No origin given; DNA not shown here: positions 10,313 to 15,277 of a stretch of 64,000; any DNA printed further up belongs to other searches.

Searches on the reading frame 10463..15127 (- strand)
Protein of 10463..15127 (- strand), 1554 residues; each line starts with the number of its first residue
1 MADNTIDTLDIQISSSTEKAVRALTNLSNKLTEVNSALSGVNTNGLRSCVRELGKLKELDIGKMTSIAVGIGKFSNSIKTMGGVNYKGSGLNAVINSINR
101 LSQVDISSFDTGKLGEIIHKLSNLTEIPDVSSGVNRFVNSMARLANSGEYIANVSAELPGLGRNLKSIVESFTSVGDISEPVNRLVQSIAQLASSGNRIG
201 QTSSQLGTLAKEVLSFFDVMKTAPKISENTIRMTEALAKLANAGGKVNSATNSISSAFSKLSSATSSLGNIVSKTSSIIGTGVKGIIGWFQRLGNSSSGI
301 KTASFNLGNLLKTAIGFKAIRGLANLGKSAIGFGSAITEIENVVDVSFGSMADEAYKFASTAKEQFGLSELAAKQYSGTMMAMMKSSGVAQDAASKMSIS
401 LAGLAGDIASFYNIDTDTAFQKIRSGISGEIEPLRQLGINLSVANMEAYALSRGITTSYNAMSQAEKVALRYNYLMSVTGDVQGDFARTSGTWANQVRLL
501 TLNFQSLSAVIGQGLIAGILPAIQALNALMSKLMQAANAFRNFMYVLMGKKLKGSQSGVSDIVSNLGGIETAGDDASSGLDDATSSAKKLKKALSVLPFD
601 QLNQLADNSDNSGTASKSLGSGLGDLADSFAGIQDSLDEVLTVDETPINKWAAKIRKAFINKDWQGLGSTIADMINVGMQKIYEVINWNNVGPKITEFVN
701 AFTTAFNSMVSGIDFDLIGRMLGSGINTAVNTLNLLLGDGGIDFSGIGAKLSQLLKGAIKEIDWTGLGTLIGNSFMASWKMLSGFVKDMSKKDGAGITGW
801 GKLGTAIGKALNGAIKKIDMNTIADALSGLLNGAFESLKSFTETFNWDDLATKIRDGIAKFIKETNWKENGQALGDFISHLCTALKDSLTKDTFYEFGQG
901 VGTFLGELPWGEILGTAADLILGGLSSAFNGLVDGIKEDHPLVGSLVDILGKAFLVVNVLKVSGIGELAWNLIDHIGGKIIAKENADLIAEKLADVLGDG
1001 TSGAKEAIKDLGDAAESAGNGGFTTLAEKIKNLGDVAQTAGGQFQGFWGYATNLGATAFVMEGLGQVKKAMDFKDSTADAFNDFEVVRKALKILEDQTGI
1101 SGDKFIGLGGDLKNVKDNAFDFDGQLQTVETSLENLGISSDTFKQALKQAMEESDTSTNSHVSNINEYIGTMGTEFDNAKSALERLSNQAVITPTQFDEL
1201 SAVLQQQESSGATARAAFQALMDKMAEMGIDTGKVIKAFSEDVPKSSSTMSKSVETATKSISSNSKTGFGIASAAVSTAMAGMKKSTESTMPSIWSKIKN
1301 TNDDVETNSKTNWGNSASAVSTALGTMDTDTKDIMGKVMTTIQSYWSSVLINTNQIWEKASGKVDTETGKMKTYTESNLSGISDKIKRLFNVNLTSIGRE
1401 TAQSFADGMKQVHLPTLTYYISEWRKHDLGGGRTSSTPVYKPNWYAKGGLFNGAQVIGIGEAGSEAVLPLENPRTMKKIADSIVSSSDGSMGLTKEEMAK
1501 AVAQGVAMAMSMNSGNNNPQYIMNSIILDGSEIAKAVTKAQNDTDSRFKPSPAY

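Call 50: search_protein_families(library=phrogs, proteins=[window:10463-15127:-], max_evalue=0.00001)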
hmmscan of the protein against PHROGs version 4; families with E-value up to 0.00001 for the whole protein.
window:10463-15127:- (1554 aa): 6 families
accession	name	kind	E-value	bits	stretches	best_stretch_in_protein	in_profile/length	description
phrog_28918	-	unknown function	2.5e-177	593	2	366-986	70-751/1445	-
phrog_1535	-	tail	2.1e-92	312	2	322-1053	199-926/1152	tail length tape measure protein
phrog_167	-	tail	2.2e-24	86.3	2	372-954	393-815/1555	tail length tape measure protein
phrog_7025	-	tail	1.3e-10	40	1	343-571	856-1087/2880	tail length tape measure protein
phrog_17020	-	unknown function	2.6e-07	31.2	1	1236-1486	72-301/353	-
phrog_58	-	tail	7.6e-07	28.8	0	1270-1539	817-1041/1544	tail length tape measure protein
